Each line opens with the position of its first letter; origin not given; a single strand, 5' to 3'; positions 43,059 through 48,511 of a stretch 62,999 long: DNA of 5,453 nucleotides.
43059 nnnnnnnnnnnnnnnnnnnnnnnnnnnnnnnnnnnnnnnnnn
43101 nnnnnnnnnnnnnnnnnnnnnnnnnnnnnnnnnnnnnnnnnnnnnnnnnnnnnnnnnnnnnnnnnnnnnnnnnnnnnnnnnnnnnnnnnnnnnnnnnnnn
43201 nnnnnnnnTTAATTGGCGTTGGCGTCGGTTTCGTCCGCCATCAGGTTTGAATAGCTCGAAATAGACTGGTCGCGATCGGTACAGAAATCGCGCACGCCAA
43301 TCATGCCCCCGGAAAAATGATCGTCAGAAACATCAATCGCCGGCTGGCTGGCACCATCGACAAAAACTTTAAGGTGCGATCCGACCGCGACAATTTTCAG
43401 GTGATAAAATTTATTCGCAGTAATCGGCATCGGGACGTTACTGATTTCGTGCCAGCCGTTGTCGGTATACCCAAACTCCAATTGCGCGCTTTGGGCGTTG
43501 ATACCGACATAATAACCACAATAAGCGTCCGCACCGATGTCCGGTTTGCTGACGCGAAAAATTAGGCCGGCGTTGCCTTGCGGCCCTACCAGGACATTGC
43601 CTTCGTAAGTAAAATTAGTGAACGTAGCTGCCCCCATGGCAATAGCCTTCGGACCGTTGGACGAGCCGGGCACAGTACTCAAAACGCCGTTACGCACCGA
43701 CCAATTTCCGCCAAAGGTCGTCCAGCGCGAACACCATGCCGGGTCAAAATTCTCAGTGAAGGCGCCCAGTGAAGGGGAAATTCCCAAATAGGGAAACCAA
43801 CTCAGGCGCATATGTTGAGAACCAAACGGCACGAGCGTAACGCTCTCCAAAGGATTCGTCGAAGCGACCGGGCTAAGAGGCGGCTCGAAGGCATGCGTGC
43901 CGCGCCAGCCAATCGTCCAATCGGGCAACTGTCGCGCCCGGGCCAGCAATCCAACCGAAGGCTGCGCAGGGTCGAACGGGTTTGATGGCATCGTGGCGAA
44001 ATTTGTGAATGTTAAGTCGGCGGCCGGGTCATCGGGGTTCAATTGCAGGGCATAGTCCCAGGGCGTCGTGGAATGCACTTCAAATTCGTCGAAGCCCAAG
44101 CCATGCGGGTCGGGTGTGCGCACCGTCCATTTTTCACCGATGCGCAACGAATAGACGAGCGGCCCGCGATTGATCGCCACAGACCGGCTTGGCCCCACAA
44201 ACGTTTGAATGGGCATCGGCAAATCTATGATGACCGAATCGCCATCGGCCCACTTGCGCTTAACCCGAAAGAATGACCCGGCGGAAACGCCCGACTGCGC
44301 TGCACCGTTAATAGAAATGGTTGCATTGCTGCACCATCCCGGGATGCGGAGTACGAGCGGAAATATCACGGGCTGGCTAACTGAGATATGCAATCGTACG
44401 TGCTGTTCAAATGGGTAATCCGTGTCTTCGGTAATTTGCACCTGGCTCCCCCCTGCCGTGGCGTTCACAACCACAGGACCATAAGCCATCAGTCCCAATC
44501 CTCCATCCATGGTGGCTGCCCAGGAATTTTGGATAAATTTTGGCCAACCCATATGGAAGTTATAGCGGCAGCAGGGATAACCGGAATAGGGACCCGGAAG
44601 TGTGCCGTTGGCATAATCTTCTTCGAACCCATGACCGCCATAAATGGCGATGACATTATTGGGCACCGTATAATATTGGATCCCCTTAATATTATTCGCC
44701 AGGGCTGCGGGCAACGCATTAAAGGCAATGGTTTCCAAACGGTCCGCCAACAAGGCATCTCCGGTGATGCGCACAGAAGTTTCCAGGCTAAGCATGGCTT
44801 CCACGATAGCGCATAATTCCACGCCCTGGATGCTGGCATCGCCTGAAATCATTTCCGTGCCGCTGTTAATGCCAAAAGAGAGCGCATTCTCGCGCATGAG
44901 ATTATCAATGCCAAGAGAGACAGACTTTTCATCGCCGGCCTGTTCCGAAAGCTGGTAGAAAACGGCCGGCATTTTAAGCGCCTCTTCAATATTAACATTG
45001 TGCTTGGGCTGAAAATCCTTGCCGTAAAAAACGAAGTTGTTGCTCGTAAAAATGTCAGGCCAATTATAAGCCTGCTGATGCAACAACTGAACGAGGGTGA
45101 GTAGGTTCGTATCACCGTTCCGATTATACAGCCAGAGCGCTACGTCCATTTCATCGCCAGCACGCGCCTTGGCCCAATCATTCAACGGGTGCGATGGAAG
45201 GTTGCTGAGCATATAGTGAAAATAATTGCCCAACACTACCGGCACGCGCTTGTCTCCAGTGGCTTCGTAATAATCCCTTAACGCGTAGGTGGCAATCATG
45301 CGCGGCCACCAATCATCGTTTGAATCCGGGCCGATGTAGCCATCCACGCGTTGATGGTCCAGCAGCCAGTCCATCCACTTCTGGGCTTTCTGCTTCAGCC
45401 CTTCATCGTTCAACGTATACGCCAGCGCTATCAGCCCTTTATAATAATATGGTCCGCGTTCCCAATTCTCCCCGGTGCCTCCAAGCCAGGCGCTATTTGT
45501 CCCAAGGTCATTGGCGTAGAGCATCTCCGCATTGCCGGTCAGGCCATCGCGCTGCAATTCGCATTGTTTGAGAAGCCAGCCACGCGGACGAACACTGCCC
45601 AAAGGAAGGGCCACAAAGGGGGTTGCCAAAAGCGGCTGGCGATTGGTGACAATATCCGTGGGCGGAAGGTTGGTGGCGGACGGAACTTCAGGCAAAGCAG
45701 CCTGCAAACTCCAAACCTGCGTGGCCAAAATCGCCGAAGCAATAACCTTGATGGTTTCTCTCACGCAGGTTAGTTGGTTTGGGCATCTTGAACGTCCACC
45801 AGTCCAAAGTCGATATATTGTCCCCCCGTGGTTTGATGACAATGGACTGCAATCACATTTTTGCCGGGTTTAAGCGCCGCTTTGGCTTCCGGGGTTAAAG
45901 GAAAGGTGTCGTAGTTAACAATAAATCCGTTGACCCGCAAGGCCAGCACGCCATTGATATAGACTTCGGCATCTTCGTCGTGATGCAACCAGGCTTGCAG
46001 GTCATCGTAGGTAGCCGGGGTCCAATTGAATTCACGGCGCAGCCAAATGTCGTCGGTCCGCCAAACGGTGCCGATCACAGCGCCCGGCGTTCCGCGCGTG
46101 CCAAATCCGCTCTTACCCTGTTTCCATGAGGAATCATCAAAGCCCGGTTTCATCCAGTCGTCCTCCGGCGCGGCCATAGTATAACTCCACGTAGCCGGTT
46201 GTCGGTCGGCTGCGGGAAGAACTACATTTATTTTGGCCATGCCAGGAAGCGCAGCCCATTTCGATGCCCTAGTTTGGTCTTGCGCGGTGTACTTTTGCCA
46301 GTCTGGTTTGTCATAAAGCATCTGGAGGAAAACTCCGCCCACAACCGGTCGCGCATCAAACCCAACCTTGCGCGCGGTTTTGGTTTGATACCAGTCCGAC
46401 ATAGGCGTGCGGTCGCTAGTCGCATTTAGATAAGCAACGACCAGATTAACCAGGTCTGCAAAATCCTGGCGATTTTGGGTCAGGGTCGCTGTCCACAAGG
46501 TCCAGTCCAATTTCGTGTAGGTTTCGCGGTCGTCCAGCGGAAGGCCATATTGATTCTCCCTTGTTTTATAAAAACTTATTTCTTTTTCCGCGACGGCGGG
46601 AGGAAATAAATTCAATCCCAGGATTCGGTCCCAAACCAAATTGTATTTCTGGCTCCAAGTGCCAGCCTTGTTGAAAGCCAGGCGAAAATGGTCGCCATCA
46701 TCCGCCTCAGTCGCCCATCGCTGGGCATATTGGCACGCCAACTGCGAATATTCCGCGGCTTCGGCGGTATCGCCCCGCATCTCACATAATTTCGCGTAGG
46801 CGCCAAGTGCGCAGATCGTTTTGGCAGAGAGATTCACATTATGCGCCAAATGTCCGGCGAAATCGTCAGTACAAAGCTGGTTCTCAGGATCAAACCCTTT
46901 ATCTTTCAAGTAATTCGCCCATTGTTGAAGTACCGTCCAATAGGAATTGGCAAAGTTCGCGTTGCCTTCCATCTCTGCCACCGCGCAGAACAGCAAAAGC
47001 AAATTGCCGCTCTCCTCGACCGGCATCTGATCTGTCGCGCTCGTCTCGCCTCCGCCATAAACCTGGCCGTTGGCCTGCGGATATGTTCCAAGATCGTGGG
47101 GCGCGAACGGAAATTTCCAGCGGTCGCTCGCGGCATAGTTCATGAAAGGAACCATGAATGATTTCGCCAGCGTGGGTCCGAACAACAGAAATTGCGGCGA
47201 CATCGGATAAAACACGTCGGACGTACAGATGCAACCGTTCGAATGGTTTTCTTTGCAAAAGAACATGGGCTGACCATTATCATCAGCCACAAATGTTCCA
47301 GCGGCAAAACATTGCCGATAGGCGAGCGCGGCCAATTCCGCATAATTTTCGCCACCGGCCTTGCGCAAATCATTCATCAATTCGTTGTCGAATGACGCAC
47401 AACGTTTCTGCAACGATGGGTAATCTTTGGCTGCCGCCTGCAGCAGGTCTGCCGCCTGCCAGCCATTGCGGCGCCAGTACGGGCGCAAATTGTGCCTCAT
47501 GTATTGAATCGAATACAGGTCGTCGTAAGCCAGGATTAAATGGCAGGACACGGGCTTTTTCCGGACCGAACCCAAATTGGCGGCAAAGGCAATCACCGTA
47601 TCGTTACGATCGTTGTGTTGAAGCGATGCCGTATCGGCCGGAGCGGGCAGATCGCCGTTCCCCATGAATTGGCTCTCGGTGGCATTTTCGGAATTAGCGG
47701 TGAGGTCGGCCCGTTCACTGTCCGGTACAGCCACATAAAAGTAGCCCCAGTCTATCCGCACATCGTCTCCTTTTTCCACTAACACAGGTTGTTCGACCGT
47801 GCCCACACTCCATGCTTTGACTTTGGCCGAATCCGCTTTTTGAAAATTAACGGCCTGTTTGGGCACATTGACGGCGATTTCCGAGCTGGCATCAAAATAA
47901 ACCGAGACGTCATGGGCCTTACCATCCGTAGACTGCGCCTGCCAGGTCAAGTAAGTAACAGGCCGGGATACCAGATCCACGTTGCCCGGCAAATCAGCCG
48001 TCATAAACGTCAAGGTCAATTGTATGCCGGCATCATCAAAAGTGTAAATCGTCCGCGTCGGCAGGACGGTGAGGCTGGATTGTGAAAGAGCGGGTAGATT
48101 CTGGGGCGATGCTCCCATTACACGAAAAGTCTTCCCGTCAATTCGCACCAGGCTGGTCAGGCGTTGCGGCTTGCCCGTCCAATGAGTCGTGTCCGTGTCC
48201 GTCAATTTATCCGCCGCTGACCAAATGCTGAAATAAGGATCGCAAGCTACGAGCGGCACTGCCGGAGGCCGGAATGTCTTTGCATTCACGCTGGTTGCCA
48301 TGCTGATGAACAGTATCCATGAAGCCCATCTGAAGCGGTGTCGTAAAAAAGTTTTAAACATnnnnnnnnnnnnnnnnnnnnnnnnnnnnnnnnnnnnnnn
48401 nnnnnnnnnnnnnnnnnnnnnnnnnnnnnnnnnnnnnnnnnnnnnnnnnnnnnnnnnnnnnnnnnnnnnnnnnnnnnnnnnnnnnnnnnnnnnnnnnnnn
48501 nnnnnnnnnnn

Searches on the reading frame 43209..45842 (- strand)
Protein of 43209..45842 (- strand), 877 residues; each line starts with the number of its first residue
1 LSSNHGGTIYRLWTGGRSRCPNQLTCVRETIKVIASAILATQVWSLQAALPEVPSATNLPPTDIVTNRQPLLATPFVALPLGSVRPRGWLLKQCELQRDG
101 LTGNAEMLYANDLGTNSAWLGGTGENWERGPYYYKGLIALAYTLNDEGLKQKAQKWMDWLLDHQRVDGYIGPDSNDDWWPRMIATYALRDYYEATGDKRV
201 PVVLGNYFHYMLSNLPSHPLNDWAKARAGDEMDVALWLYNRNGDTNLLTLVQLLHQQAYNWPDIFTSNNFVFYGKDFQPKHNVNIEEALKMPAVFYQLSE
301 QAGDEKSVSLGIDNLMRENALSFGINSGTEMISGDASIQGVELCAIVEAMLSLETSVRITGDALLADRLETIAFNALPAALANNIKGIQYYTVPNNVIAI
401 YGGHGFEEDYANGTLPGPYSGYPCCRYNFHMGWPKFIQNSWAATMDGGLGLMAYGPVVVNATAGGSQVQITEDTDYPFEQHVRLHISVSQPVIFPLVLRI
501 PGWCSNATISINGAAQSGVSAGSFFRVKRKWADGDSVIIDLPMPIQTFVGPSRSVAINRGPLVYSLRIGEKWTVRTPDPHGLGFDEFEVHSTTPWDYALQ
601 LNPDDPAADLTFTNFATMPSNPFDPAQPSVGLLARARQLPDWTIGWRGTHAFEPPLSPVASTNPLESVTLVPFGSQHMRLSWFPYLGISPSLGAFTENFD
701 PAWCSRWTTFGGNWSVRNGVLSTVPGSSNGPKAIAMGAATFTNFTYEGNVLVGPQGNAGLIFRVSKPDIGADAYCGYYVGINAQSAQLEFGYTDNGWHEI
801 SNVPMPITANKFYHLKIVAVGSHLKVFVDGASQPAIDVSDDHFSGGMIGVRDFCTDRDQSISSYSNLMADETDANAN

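Call 16: search_protein_families(library=pfam, proteins=[window:43209-45842:-], max_evalue=0.001)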
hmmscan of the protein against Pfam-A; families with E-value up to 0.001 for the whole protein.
window:43209-45842:- (877 aa): 4 families
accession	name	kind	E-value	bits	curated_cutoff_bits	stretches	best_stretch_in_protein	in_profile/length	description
PF20736.2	Glyco_hydro127M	-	6.3e-20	71.5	24.2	1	457-543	10-95/95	Beta-L-arabinofuranosidase, GH127 middle domain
PF07944.18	Beta-AFase-like_GH127_cat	-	2e-15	57.2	24.9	1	133-436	63-374/376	Beta-L-arabinofuranosidase, GH127 catalytic domain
PF06439.18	3keto-disac_hyd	-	3e-12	47.4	26.8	1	699-849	6-171/187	3-keto-disaccharide hydrolase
PF13385.13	Laminin_G_3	-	0.0001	22.9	27.6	1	754-837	29-106/151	Concanavalin A-like lectin/glucanases superfamily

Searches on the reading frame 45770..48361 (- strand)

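Call 16: search_protein_families(library=pfam, proteins=[window:45770-48361:-], max_evalue=0.001)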
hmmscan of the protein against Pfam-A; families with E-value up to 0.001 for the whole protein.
window:45770-48361:- (863 aa): 3 families
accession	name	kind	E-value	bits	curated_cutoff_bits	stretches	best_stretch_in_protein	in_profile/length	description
PF16335.10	GtaA_6_Hairpin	-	4.6e-134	447.5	24.9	1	337-680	1-342/343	Glutaminase A six helical-hairpin domain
PF17168.10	DUF5127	-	6.6e-61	206.5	28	1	102-331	1-229/229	Domain of unknown function (DUF5127)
PF16334.10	DUF4964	-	1.5e-20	73.2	30.7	1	23-89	17-83/88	Domain of unknown function (DUF4964)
